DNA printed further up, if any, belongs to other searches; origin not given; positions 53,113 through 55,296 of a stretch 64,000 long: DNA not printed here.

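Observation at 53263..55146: Large standalone-type reverse transcriptase: not a retron, not a group II intron; C-terminal half unassigned apart from a HEPN-like motif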

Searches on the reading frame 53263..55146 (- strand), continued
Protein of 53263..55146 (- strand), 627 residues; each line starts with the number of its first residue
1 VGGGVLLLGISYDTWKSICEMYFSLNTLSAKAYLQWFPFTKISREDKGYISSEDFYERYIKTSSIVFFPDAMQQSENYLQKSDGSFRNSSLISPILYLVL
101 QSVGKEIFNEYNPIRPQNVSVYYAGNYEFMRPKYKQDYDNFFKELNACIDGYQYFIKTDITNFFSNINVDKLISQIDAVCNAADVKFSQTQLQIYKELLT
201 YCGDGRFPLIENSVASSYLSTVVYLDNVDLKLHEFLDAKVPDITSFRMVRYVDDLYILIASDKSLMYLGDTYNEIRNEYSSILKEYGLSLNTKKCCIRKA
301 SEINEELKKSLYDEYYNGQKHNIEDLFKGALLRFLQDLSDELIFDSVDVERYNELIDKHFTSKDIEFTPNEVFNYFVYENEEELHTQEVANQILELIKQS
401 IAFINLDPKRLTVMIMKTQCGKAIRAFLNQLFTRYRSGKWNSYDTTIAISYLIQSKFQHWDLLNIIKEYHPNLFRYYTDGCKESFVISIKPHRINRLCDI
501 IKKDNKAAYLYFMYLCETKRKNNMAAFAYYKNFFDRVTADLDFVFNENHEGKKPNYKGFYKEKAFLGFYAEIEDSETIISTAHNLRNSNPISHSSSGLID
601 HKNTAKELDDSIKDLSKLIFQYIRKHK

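Call 14: find_homologous_proteins(query=window:53263-55128:-, max_evalue=1e-10)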
Query window:53263-55128:- (621 aa): 664 proteins with E <= 1e-10 among 7388 candidates; the best 120 are listed.
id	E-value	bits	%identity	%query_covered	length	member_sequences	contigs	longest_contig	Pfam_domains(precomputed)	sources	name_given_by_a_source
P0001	0.0e+0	1375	98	100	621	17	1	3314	PF00078.33,PF18732.7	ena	-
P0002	0.0e+0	1146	82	100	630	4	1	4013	PF00078.33,PF18732.7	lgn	-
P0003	0.0e+0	1142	81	100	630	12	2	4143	PF00078.33,PF18732.7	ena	-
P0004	0.0e+0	1140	81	100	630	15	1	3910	PF00078.33,PF18732.7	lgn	-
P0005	0.0e+0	1136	81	100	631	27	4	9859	PF00078.33,PF18732.7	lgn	-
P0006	0.0e+0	1120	82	94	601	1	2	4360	PF00078.33,PF18732.7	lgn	-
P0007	1.5e-293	993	70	100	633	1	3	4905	PF00078.33,PF18732.7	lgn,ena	-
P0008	5.2e-291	985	69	100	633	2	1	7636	PF00078.33,PF18732.7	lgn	-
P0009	2.2e-289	979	69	100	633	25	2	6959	PF00078.33,PF18732.7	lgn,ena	-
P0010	4.9e-288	975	69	100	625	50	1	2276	PF00078.33,PF18732.7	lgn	-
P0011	1.0e-286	970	68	100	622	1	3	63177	PF00078.33,PF18732.7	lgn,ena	-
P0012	2.6e-286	969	68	100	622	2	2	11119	PF00078.33,PF18732.7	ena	-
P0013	5.6e-286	968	69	100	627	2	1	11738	PF00078.33,PF18732.7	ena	-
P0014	1.7e-285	966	68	100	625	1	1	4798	PF00078.33,PF18732.7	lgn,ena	-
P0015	1.2e-284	964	68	100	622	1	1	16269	PF00078.33,PF18732.7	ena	-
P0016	1.5e-284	963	67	100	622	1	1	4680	PF00078.33,PF18732.7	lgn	-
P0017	2.0e-284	963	69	100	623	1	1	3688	PF00078.33,PF18732.7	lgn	-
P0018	2.3e-284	963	68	100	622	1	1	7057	PF00078.33,PF18732.7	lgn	-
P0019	3.6e-284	962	68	100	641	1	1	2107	PF00078.33,PF18732.7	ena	-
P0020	4.2e-284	962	67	100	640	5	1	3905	PF00078.33,PF18732.7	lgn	-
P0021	5.8e-284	961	67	100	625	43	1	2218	PF00078.33,PF18732.7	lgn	-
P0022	6.5e-284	961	67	100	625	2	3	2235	PF00078.33,PF18732.7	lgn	-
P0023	9.7e-284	961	69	99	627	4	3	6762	PF00078.33,PF18732.7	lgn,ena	-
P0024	1.8e-283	960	68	99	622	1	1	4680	PF00078.33,PF18732.7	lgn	-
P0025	4.8e-283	958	67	100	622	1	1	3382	PF00078.33,PF18732.7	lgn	-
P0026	3.0e-282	956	69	100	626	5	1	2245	PF00078.33,PF18732.7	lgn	-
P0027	3.5e-282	956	69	100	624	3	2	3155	PF00078.33,PF18732.7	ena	-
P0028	4.0e-282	955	69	99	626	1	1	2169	PF00078.33,PF18732.7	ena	-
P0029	1.1e-281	954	68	100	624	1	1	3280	PF00078.33,PF18732.7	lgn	-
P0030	1.6e-281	953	67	100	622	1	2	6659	PF00078.33,PF18732.7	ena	-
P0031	2.3e-281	953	67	100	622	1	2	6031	PF00078.33,PF18732.7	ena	-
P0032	8.7e-281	951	69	100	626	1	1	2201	PF00078.33,PF18732.7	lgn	-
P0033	4.7e-280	948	67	100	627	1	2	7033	PF00078.33,PF18732.7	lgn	-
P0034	1.1e-279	947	68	100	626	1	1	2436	PF00078.33,PF18732.7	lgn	-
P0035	2.3e-279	946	68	100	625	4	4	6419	PF00078.33,PF18732.7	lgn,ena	-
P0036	2.6e-279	946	67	100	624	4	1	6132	PF00078.33,PF18732.7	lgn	-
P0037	3.4e-279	946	69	99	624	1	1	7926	PF00078.33,PF18732.7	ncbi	-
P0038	3.8e-279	945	67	100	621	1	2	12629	PF00078.33,PF18732.7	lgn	-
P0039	4.4e-279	945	67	100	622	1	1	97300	PF00078.33,PF18732.7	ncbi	-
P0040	5.2e-279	945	67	99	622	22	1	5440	PF00078.33,PF18732.7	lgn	-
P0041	7.7e-279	944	67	100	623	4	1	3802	PF00078.33,PF18732.7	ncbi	-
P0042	1.0e-278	944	67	100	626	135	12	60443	PF00078.33,PF18732.7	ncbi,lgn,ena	-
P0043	1.7e-278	943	69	100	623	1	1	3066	PF00078.33,PF18732.7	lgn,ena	-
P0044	2.4e-278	943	68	99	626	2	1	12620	PF00078.33,PF18732.7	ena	-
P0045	4.4e-278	942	68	99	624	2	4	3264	PF00078.33,PF18732.7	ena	-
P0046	5.1e-278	942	68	99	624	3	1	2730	PF00078.33,PF18732.7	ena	-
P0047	5.2e-278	942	69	98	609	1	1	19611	PF00078.33,PF18732.7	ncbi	-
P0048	5.2e-278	942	68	99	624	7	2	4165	PF00078.33,PF18732.7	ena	-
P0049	5.9e-278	942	68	99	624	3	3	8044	PF00078.33,PF18732.7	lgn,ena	-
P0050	6.8e-278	941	68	99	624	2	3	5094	PF00078.33,PF18732.7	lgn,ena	-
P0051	1.2e-277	940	69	98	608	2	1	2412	PF00078.33,PF18732.7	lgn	-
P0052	2.3e-277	940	67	100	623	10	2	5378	PF00078.33,PF18732.7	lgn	-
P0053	2.4e-277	939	68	99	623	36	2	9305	PF00078.33,PF18732.7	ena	-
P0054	2.6e-277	939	68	99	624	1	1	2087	PF00078.33,PF18732.7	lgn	-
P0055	2.7e-277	939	67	100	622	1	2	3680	PF00078.33,PF18732.7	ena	-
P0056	3.0e-277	939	68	99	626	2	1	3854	PF00078.33,PF18732.7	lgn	-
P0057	3.0e-277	939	67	99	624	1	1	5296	PF00078.33,PF18732.7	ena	-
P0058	4.0e-277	939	68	99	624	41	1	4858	PF00078.33,PF18732.7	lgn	-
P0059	4.7e-277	939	68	99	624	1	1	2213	PF00078.33,PF18732.7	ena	-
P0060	6.2e-277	938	67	100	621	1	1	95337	PF00078.33,PF18732.7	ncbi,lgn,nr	ncbi:MAG: AbiA family abortive infection protein [Bacillota bacterium]|nr:AbiA family abortive infec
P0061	6.2e-277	938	68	99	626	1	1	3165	PF00078.33,PF18732.7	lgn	-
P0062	6.9e-277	938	67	99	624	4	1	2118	PF00078.33,PF18732.7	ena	-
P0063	7.4e-277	938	67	99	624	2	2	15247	PF00078.33,PF18732.7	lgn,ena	-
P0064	7.6e-277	938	68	99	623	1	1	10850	PF00078.33,PF18732.7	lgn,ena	-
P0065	8.2e-277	938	66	100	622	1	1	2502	PF00078.33,PF18732.7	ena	-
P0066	1.2e-276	937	67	99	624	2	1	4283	PF00078.33,PF18732.7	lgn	-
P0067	1.6e-276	937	67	99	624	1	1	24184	PF00078.33,PF18732.7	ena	-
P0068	1.6e-276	937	68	100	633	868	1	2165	PF00078.33,PF18732.7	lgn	-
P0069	1.7e-276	937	66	100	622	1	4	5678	PF00078.33,PF18732.7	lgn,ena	-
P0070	1.7e-276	937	68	99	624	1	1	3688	PF00078.33,PF18732.7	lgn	-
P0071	1.9e-276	937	68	98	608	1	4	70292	PF00078.33,PF18732.7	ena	-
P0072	2.0e-276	936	67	99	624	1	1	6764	PF00078.33,PF18732.7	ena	-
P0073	2.4e-276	936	66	100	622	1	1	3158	PF00078.33,PF18732.7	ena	-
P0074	3.7e-276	936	67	99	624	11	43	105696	PF00078.33,PF18732.7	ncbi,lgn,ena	-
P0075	3.8e-276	936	67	99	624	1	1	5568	PF00078.33,PF18732.7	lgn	-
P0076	3.9e-276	936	67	99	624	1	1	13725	PF00078.33,PF18732.7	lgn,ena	-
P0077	4.0e-276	935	66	100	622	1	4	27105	PF00078.33,PF18732.7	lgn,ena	-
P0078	4.8e-276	935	66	100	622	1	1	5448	PF00078.33,PF18732.7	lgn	-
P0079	5.8e-276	935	66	100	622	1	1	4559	PF00078.33,PF18732.7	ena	-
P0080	7.3e-276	935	66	100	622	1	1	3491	PF00078.33,PF18732.7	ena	-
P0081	7.5e-276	935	67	99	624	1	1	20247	PF00078.33,PF18732.7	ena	-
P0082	7.5e-276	935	67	99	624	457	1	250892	PF00078.33,PF18732.7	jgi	-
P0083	7.8e-276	935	67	100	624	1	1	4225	PF00078.33,PF18732.7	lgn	-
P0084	1.0e-275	934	66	100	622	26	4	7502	PF00078.33,PF18732.7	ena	-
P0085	1.5e-275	934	67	100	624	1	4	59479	PF00078.33,PF18732.7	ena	-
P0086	1.9e-275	933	67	99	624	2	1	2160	PF00078.33,PF18732.7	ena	-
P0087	1.9e-275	933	67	100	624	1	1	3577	PF00078.33,PF18732.7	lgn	-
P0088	2.0e-275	933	66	100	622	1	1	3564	PF00078.33,PF18732.7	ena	-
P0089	2.0e-275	933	67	99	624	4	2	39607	PF00078.33,PF18732.7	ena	-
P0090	2.0e-275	933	67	99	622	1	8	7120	PF00078.33,PF18732.7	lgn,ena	-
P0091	2.2e-275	933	67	99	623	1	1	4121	PF00078.33,PF18732.7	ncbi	-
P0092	2.3e-275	933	65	99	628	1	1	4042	PF00078.33,PF18732.7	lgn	-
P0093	3.1e-275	933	66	100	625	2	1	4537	PF00078.33,PF18732.7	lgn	-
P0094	3.2e-275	932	66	100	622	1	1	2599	PF00078.33,PF18732.7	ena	-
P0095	4.2e-275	932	67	100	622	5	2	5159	PF00078.33,PF18732.7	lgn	-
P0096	4.9e-275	932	66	100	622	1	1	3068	PF00078.33,PF18732.7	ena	-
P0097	5.4e-275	932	67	99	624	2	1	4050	PF00078.33,PF18732.7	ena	-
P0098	5.5e-275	932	67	99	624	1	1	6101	PF00078.33,PF18732.7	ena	-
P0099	7.7e-275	931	66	100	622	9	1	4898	PF00078.33,PF18732.7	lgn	-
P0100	8.7e-275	931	67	100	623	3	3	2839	PF00078.33,PF18732.7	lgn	-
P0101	1.1e-274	931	66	100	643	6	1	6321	PF00078.33,PF18732.7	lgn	-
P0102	1.2e-274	931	67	99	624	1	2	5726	PF00078.33,PF18732.7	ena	-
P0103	1.4e-274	930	67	100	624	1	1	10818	PF00078.33,PF18732.7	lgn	-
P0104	1.5e-274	930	66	100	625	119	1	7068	PF00078.33,PF18732.7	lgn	-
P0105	1.6e-274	930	67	99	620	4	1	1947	PF00078.33,PF18732.7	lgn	-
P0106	1.6e-274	930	67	99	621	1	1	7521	PF00078.33,PF18732.7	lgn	-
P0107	1.8e-274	930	67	100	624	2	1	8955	PF00078.33,PF18732.7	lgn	-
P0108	2.5e-274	930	66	100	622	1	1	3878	PF00078.33,PF18732.7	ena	-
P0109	6.5e-274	928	66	99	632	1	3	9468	PF00078.33,PF18732.7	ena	-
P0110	6.5e-274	928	67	100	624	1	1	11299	PF00078.33,PF18732.7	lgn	-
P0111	1.0e-273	928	66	100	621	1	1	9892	PF00078.33,PF18732.7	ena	-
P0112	7.6e-273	925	67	100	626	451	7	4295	PF00078.33,PF18732.7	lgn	-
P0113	6.3e-272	922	68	98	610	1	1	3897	PF00078.33,PF18732.7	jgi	-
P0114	7.1e-272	921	67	99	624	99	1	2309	PF00078.33,PF18732.7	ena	-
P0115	7.5e-272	921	66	100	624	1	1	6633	PF00078.33,PF18732.7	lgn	-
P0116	1.1e-271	921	65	100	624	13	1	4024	PF00078.33,PF18732.7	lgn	-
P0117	1.3e-271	921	66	100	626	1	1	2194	PF00078.33,PF18732.7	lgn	-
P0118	1.8e-271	920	68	97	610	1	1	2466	PF00078.33,PF18732.7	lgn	-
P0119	5.8e-271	918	64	100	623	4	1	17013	PF00078.33,PF18732.7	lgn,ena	-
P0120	6.8e-271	918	66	99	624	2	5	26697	PF00078.33,PF18732.7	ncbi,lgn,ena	-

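Call 34: predict_structure(alignment_id=A2)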
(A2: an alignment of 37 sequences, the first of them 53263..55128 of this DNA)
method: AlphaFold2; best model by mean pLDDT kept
length: 621 residues; sequences in the alignment: 37
mean_pLDDT: 68.9   pTM: 0.50
mean pLDDT of the five models: 68.9, 68.6, 66.5, 63.4, 55.0
residues with pLDDT >= 90: 64; 70-90: 282; 50-70: 141; < 50: 134
segments of 3 or more residues with pLDDT < 50: 25-32, 63-84, 119-128, 303-313, 428-460, 462-496, 583-595
pLDDT, mean of each block of 10 residues (from residue 1): 84 76 48 61 84 77 45 33 57 83 75 70 44 76 90 76 76 66 76 67 60 76 90 89 87 92 92 91 84 82 44 62 91 72 80 75 74 78 88 66 73 75 55 40 42 45 45 36 37 48 61 60 79 74 58 71 88 82 43 55 85 79 59
secondary structure, 60 per line:
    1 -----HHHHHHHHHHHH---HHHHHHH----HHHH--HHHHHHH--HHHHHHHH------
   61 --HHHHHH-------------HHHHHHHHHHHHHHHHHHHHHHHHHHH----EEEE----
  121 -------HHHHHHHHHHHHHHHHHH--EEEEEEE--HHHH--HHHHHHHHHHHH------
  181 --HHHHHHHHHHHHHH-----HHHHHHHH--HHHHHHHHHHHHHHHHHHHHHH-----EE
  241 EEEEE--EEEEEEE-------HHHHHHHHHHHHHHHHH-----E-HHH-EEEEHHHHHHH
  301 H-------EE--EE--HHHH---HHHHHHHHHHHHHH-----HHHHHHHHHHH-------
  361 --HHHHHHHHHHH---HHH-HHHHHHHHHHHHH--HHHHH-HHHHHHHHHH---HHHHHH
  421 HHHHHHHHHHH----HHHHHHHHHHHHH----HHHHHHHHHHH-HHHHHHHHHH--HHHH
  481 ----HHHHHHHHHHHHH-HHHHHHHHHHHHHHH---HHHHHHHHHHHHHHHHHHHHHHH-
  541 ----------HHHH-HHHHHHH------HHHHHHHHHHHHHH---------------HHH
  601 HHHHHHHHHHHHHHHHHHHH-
elements in order: H6-17 H21-27 H32-35 H38-44 H47-54 H63-68 H82-108 E113-116 H128-145 E148-154 H157-160 H163-174 H183-196 H202-209 H212-233 E239-245 E248-254 H262-278 E290-293 H294-301 H317-320 H324-337 H343-353 H363-373 H381-393 H396-400 H402-411 H415-431 H436-448 H453-463 H465-474 H477-480 H485-497 H499-513 H517-539 H551-554 H556-562 H569-582 H598-620

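Call 36: fold_search(model_id=the predicted structure, library=pdb)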
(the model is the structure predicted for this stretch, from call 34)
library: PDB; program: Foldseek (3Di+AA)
matches with E <= 10: 886; with E <= 0.001: 79
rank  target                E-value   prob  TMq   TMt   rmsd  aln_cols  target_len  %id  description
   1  8oz7_B                4.8e-25  1.00  0.51  0.53  14.1       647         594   26  Abortive infection DNA polymerase AbiA from Lactococcus lactis (released 2024-04-03)
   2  8oz7_D                6.2e-25  1.00  0.51  0.53  13.9       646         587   26  Abortive infection DNA polymerase AbiA from Lactococcus lactis (released 2024-04-03)
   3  8oz7_C                1.7e-24  1.00  0.51  0.54  13.9       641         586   26  Abortive infection DNA polymerase AbiA from Lactococcus lactis (released 2024-04-03)
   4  8oz7_A                3.5e-24  1.00  0.51  0.53  13.7       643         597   26  Abortive infection DNA polymerase AbiA from Lactococcus lactis (released 2024-04-03)
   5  9d5x_B                3.2e-07  1.00  0.27  0.39  12.1       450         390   14  Structure of G2L4 RT Apoenzyme (released 2025-08-06)
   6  7r08_A                3.9e-07  1.00  0.27  0.33  10.8       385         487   13  Abortive infection DNA polymerase Abi-P2 (released 2022-09-07)
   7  7r08_D                7.5e-07  1.00  0.31  0.38  14.4       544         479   12  Abortive infection DNA polymerase Abi-P2 (released 2022-09-07)
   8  7r08_F                8.9e-07  1.00  0.32  0.39  12.7       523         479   13  Abortive infection DNA polymerase Abi-P2 (released 2022-09-07)
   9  7r08_C                1.3e-06  1.00  0.27  0.34  11.3       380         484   13  Abortive infection DNA polymerase Abi-P2 (released 2022-09-07)
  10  7r08_E                1.8e-06  1.00  0.29  0.35  10.3       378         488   12  Abortive infection DNA polymerase Abi-P2 (released 2022-09-07)
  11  7r08_B                2.0e-06  1.00  0.27  0.34  13.6       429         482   15  Abortive infection DNA polymerase Abi-P2 (released 2022-09-07)
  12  9d5x_A                2.7e-06  1.00  0.28  0.40  11.3       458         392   14  Structure of G2L4 RT Apoenzyme (released 2025-08-06)
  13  9d4s_A                2.8e-06  1.00  0.27  0.37  12.5       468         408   16  Structure of G2L4 RT in complex with 15 nucleotide snapback substrate (released 2025-07-30)
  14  9p4k_E                3.2e-06  1.00  0.21  0.32  17.1       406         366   15  The structure of Retron Eco8-SSB complex (released 2025-11-12)
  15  9wy8_A                3.4e-06  1.00  0.25  0.30  15.9       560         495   12  Cryo-EM structure of the hexameric DRT6 (released 2026-01-21)
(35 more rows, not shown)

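Call 49: search_dna_similar(query=window:53263-55128:-, collection=plasmids, mode=protein, max_rows=12)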
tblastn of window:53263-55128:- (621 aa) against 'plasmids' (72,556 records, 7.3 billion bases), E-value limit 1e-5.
Records with a match: 6; places in all: 6; records where one place covers at least 80% of the query: 1.
Best place of each record, by identity: <60% 6.
By first word of the organism name: Lactiplantibacillus 2; Staphylococcus 2; Lactococcus 1; Mesobacillus 1.
By predicted mobility (MOB-suite, as given by PLSDB): non-mobilizable 5; mobilizable 1.
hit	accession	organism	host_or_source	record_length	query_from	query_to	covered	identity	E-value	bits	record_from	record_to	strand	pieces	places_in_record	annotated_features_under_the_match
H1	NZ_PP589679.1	Lactococcus sp.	Bacterial culture,Dairy environment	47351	1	615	99%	27.8%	3e-67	246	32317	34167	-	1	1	AbiA family abortive infection protein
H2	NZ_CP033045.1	Mesobacillus foraminis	cell culture,Red Sea lagoons-Mangrove ...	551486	111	470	58%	26.4%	6e-11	74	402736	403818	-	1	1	reverse transcriptase domain-containing protein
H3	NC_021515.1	Lactiplantibacillus plantarum 16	-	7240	91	493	65%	22.9%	5e-6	57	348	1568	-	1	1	reverse transcriptase domain-containing protein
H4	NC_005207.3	Staphylococcus warneri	-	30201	78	408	53%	27.0%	5e-10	71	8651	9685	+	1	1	hypothetical protein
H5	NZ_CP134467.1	Staphylococcus warneri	White radish,Single cell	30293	78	408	53%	26.6%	2e-9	68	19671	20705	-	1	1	hypothetical protein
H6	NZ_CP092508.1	Lactiplantibacillus plantarum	single cell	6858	91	413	52%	23.2%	1e-6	59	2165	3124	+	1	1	reverse transcriptase domain-containing protein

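Call 53: find_encoding_contigs(protein=P0005, flank=3000, max_places=4)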
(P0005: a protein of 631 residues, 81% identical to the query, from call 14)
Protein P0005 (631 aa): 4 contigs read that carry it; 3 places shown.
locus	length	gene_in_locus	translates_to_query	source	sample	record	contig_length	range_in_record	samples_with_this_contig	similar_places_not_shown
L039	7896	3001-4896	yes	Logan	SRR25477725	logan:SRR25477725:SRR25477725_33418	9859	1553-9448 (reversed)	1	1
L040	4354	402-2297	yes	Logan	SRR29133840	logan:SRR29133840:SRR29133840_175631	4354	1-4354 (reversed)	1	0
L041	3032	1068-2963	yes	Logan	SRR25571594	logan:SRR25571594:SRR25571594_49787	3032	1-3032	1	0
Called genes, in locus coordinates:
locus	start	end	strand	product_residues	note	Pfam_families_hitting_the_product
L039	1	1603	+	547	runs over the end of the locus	PF00239:Resolvase, PF07508:Recombinase, PF13408:Zn_ribbon_recom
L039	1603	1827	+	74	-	-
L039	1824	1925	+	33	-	-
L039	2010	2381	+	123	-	PF12728:HTH_17 (weak)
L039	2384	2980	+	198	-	PF02661:Fic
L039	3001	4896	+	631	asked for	PF00078:RVT_1 (weak), PF18732:HEPN_AbiA_CTD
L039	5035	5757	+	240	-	-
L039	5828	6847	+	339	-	PF17761:DUF1016_N, PF06250:YhcG_C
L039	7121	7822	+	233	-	-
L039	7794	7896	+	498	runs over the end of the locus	-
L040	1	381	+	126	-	?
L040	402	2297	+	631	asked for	PF00078:RVT_1 (weak), PF18732:HEPN_AbiA_CTD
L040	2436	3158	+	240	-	-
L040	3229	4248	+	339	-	PF17761:DUF1016_N, PF06250:YhcG_C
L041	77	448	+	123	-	PF12728:HTH_17 (weak)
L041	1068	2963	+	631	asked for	PF00078:RVT_1 (weak), PF18732:HEPN_AbiA_CTD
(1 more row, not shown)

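Call 54: find_encoding_contigs(protein=P0003, flank=3000, max_places=3)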
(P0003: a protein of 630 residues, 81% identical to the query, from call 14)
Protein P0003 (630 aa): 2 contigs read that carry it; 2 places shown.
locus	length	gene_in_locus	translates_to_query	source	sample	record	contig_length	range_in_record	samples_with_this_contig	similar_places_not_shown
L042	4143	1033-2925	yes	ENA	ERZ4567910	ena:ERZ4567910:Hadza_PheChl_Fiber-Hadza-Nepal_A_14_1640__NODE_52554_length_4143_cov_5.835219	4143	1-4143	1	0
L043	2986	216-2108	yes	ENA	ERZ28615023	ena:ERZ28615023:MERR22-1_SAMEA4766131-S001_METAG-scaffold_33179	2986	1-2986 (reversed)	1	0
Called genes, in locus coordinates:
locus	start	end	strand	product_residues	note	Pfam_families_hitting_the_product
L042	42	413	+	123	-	PF12728:HTH_17 (weak)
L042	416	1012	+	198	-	PF02661:Fic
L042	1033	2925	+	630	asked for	PF00078:RVT_1 (weak), PF18732:HEPN_AbiA_CTD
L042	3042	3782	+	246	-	-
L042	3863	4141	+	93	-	?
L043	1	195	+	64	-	?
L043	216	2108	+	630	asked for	PF00078:RVT_1 (weak), PF18732:HEPN_AbiA_CTD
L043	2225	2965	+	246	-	-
